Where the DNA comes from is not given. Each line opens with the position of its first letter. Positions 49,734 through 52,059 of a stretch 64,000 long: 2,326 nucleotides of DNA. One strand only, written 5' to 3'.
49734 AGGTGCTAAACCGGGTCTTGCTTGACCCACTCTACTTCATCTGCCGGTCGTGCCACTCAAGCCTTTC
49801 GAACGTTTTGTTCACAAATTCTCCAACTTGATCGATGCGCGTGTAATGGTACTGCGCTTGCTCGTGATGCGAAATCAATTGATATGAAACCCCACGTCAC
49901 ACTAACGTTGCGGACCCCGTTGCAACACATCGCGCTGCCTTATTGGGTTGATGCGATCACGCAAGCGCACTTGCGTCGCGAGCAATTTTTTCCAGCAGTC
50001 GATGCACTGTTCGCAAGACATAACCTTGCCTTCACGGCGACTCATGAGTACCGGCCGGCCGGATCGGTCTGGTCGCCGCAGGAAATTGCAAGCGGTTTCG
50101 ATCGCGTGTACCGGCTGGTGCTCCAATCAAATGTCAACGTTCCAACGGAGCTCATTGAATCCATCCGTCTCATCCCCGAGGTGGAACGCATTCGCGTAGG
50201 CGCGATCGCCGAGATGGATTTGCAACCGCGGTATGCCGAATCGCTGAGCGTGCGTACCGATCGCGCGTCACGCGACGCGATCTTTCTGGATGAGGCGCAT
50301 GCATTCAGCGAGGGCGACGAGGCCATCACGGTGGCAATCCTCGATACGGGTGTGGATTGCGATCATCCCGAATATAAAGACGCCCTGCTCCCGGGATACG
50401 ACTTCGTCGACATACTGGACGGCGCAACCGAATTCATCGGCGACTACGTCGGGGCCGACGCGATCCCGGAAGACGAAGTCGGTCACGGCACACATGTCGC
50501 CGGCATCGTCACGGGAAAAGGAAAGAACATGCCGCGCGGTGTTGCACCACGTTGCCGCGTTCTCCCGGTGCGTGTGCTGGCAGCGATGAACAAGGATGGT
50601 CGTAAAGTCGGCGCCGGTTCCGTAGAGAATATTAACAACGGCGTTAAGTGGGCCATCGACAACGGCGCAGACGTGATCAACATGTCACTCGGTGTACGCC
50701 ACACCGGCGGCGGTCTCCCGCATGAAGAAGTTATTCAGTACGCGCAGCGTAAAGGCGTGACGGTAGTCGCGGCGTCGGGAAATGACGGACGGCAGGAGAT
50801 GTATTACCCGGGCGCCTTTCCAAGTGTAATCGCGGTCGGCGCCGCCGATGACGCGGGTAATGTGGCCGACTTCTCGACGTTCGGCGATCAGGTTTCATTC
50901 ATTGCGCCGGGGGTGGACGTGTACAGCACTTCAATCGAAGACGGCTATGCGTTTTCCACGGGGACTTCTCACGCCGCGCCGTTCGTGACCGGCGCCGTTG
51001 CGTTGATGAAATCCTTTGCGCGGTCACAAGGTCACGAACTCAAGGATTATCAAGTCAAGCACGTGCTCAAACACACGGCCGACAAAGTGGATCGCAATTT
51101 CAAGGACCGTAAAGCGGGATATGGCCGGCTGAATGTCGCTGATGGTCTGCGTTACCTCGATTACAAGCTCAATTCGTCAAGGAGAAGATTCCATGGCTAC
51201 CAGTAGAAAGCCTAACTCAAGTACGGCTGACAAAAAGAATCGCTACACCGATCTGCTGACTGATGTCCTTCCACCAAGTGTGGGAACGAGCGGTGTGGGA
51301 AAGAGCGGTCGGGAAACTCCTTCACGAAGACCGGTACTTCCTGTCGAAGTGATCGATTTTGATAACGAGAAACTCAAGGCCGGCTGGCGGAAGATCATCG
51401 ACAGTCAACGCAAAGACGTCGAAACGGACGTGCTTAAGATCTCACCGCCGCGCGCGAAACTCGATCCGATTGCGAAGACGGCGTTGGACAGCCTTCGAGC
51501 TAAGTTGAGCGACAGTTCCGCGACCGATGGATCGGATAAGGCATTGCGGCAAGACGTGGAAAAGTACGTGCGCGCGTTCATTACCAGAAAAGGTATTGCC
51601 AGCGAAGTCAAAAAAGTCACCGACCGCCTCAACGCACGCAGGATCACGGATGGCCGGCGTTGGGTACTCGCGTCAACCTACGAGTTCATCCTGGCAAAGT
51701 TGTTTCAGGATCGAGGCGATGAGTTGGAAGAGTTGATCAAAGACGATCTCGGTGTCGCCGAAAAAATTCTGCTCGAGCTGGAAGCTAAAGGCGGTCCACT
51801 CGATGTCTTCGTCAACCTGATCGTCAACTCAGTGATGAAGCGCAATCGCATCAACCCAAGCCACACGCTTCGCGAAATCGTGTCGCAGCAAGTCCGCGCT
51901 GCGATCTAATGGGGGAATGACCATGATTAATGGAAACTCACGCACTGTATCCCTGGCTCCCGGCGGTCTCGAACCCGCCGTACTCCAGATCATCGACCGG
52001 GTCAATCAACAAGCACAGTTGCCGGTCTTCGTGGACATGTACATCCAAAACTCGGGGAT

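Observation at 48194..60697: A sigma-54/bEBP-controlled 10-gene operon, bracketed by two unrelated peptidases and otherwise made of unrecognisable proteins, is a candidate undescribed system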

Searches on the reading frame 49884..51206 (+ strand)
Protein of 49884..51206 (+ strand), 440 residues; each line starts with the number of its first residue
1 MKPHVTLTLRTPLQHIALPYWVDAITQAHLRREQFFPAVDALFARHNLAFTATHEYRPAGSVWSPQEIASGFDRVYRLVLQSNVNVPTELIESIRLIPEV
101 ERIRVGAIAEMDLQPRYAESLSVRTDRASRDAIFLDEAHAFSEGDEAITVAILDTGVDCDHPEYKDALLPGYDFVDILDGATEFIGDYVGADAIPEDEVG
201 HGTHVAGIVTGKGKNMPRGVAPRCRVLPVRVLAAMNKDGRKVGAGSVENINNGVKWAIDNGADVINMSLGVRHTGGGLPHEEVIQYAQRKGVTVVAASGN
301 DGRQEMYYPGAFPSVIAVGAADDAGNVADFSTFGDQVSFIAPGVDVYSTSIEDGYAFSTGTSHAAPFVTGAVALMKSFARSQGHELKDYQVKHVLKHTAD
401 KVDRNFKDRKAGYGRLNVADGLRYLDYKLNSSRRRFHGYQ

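Call 4: search_protein_families(library=pfam, max_evalue=0.1, proteins=[window:49884-51206:+])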
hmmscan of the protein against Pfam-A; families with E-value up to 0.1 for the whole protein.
window:49884-51206:+ (440 aa): 1 family
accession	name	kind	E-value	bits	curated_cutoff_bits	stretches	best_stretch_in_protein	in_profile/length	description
PF00082.27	Peptidase_S8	-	5.9e-54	183.8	21.8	1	146-414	2-288/288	Subtilase family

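Call 6: search_protein_families(library=ncbifam, max_evalue=0.1, proteins=[window:49884-51206:+])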
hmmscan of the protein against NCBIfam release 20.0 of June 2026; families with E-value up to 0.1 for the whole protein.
window:49884-51206:+ (440 aa): 9 families
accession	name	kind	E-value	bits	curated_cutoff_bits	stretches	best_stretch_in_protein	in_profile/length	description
TIGR03921.1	T7SS_mycosin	equivalog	1.8e-59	201.7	278.75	1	135-419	3-282/353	type VII secretion-associated serine protease mycosin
NF033595.1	denti_PrtP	equivalog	6.6e-40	137.3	300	2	265-420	342-500/606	dentilisin complex serine proteinase subunit PrtP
TIGR03895.1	protease_PatA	subfamily_domain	2e-37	129.3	421.05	1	201-428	1-231/606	PatA/PatG family cyanobactin maturation protease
NF049966.1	QH_SP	equivalog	3.1e-18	65.9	165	1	150-377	2-193/219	subtilisin-like serine protease QhpE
NF040808.2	CspC_non_triad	exception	6.8e-14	51.2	675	2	338-422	460-549/556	bile acid germinant receptor pseudoprotease CspC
NF040553.1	SGO_0316_fam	subfamily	4.1e-12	44.6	1400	2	196-301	355-464/1486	SGO_0316/SGO_0317 family LPXTG-anchored serine peptidase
NF040809.1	germ_prot_CspBA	exception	4.8e-12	44.4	1250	2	309-419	399-519/1099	bifunctional germination protease/germinant receptor pseudoprotease CspBA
NF051851.1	AtpSerPepEprS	equivalog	1.5e-07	29.8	1700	1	340-407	282-345/988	autotransporter serine peptidase EprS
NF042956.1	IteS_antiphage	equivalog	0.0081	14.5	900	0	346-401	479-535/747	S8 family anti-phage peptidase IteS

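Call 7: search_protein_families(library=padloc, max_evalue=0.1, proteins=[window:49884-51206:+])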
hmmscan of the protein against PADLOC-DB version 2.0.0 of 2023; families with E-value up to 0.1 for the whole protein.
window:49884-51206:+ (440 aa): 3 families
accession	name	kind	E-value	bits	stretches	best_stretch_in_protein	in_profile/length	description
PDLC03014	subtilase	-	2.6e-28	97.6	1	114-415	151-390/391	-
PDLC02197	IetS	-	4.5e-07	26.5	2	136-301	247-396/749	-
PDLC02198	IetS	-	0.00036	16.6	1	144-270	250-363/795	-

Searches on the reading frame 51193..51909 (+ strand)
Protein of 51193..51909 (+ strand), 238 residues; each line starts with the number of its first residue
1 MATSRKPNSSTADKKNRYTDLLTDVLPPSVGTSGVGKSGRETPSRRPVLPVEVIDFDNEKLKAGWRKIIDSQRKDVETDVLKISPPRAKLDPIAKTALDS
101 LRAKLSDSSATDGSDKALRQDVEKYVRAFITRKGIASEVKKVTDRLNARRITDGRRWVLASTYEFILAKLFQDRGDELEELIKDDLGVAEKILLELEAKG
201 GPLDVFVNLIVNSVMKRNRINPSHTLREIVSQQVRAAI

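Call 4: search_protein_families(library=pfam, max_evalue=0.1, proteins=[window:51193-51909:+])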
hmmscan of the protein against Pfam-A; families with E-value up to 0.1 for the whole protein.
window:51193-51909:+ (238 aa): 1 family
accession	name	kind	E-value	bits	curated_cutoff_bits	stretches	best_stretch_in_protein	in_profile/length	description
PF14357.11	DUF4404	-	0.099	13.7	27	0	96-148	3-55/83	Domain of unknown function (DUF4404)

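Call 6: search_protein_families(library=ncbifam, max_evalue=0.1, proteins=[window:51193-51909:+])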
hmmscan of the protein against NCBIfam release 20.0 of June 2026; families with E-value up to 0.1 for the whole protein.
window:51193-51909:+ (238 aa): 0 families

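Call 7: search_protein_families(library=padloc, max_evalue=0.1, proteins=[window:51193-51909:+])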
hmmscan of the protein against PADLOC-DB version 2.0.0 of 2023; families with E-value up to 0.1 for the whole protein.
window:51193-51909:+ (238 aa): 0 families

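Call 32: search_protein_families(library=phrogs, max_evalue=0.01, proteins=[window:51193-51909:+])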
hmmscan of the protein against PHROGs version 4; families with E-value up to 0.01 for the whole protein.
window:51193-51909:+ (238 aa): 0 families
